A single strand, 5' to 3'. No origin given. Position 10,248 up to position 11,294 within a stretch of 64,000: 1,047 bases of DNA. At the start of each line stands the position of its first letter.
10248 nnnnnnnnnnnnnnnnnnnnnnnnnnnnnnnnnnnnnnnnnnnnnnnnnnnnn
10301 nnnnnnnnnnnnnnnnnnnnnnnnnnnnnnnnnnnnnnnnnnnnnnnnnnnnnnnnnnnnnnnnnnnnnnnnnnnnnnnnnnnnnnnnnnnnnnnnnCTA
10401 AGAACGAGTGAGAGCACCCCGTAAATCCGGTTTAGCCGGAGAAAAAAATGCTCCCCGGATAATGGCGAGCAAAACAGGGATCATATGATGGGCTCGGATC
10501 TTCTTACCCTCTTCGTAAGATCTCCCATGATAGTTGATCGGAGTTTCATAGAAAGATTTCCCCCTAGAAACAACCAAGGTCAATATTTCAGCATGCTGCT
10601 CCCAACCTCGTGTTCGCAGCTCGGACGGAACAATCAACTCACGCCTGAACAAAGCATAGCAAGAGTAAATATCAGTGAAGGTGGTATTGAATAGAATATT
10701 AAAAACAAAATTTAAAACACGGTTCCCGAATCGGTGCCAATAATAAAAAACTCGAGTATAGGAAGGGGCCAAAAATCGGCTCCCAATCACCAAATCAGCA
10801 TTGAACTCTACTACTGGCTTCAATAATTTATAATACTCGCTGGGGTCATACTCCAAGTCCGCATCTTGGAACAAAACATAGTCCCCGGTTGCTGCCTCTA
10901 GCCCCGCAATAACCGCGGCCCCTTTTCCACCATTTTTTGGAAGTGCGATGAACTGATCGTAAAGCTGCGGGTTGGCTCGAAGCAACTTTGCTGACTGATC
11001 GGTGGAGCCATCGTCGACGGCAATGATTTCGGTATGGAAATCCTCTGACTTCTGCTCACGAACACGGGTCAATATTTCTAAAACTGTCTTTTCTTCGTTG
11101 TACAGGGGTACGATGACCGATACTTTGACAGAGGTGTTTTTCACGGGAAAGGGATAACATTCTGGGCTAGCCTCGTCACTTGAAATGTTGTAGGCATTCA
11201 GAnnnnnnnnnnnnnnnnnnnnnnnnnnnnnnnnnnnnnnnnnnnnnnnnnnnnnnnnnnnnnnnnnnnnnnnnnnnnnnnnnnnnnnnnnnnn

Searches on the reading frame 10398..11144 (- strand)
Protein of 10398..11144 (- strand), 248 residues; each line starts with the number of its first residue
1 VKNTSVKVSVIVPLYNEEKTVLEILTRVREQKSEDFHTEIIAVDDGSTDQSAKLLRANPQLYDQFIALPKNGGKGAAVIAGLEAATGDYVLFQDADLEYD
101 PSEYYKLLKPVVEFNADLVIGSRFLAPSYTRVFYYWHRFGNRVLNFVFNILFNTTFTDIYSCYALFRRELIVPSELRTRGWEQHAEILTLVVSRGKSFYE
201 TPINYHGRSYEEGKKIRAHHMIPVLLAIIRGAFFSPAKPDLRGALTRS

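Call 3: search_protein_families(library=pfam, proteins=[window:10398-11144:-])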
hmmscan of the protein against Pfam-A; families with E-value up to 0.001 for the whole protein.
window:10398-11144:- (248 aa): 3 families
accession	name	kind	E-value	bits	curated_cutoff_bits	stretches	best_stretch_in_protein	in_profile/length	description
PF00535.33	Glycos_transf_2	-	2e-34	119.4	23.3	1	9-171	1-164/168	Glycosyl transferase family 2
PF10111.15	Glyco_tranf_2_2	-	1.3e-08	35.1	27.3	1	9-109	1-104/276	Glycosyltransferase like family 2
PF13641.12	Glyco_tranf_2_3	-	0.00043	20.8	27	1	8-101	3-101/230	Glycosyltransferase like family 2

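Call 4: search_protein_families(library=ncbifam, proteins=[window:10398-11144:-])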
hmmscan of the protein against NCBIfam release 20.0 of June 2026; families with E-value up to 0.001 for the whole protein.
window:10398-11144:- (248 aa): 20 families
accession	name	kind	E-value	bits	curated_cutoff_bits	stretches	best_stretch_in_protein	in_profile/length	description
TIGR04182.1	glyco_TIGR04182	equivalog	4.4e-30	105.1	325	1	7-215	1-200/293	S-layer glycoprotein N-glycosyltransferase AglJ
NF007482.0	PRK10073.1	equivalog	1.5e-20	73.5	423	1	1-113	1-112/334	glycosyltransferase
NF007986.1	PRK10714.1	equivalog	8.7e-19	67.7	529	1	6-214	6-209/316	undecaprenyl-phosphate 4-deoxy-4-formamido-L-arabinose transferase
NF047588.1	GlcsyltransPgfSStrep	equivalog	2.3e-16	59.9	500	1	7-130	2-128/308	glycosyltransferase PgfS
NF010496.0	PRK13915.1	equivalog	6.4e-16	58.3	262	1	4-113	29-144/307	glucosyl-3-phosphoglycerate synthase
TIGR03937.1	PgaC_IcaA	equivalog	4.6e-15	55.5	422.3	1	6-104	45-143/407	poly-beta-1,6-N-acetyl-D-glucosamine synthase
NF041875.1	EPS_EpsD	equivalog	1.5e-14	54.2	370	1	8-145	1-137/325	exopolysaccharide biosynthesis glycosyltransferase EpsD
NF058614.1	PPMAGASynPpgS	equivalog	3.2e-14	52.9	370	1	8-211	2-202/226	polyprenyl-phospho-N-acetylgalactosaminyl synthase PpgS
TIGR04283.1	glyco_like_mftF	equivalog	2.8e-13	50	182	1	8-112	1-97/221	TIGR04283 family arsenosugar biosynthesis glycosyltransferase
NF047683.1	TeichurnBiosyTuaG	equivalog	8.8e-13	48.5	400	1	1-108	1-108/252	teichuronic acid biosynthesis protein TuaG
NF041391.1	DPhHxTase_Halo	equivalog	1.3e-11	44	375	1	15-210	4-188/213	dolichyl-phosphate hexose transferase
TIGR03965.1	mycofact_glyco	equivalog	2.8e-11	43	280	1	6-112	74-180/467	mycofactocin biosynthesis glycosyltransferase MftF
TIGR04242.1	nodulat_NodC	equivalog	6.8e-10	38.5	550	1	5-108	47-153/395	chitooligosaccharide synthase NodC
TIGR03111.1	glyc2_xrt_Gpos1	hypoth_equivalog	3.5e-08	32.7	363.95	1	7-102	50-147/439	TIGR03111 family XrtG-associated glycosyltransferase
NF053739.1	GlytfEpsEBac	equivalog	7.7e-08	31.6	450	1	7-96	2-92/265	glycosyltransferase EpsE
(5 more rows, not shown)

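Call 56: search_solved_structures(query=window:10398-11144:-, max_evalue=1e-10)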
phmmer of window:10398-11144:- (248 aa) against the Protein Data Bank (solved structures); distinct sequences matched with E-value up to 1e-10: 5.
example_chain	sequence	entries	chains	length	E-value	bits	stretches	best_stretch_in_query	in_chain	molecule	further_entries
5mlz_A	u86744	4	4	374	8.8e-17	64.3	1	5-213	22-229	Dolichol monophosphate mannose synthase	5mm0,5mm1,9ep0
9bhc_C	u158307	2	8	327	1.8e-15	60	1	7-214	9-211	Undecaprenyl-phosphate 4-deoxy-4-formamido-L-arabinose transferase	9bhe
8vxh_A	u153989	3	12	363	2.4e-15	59.6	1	7-214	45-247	Undecaprenyl-phosphate 4-deoxy-4-formamido-L-arabinose transferase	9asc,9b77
9hwj_A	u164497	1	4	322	8.4e-15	57.8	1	7-214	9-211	Undecaprenyl-phosphate 4-deoxy-4-formamido-L-arabinose transferase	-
3bcv_A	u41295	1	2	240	1.5e-11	47.1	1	7-120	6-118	Putative glycosyltransferase protein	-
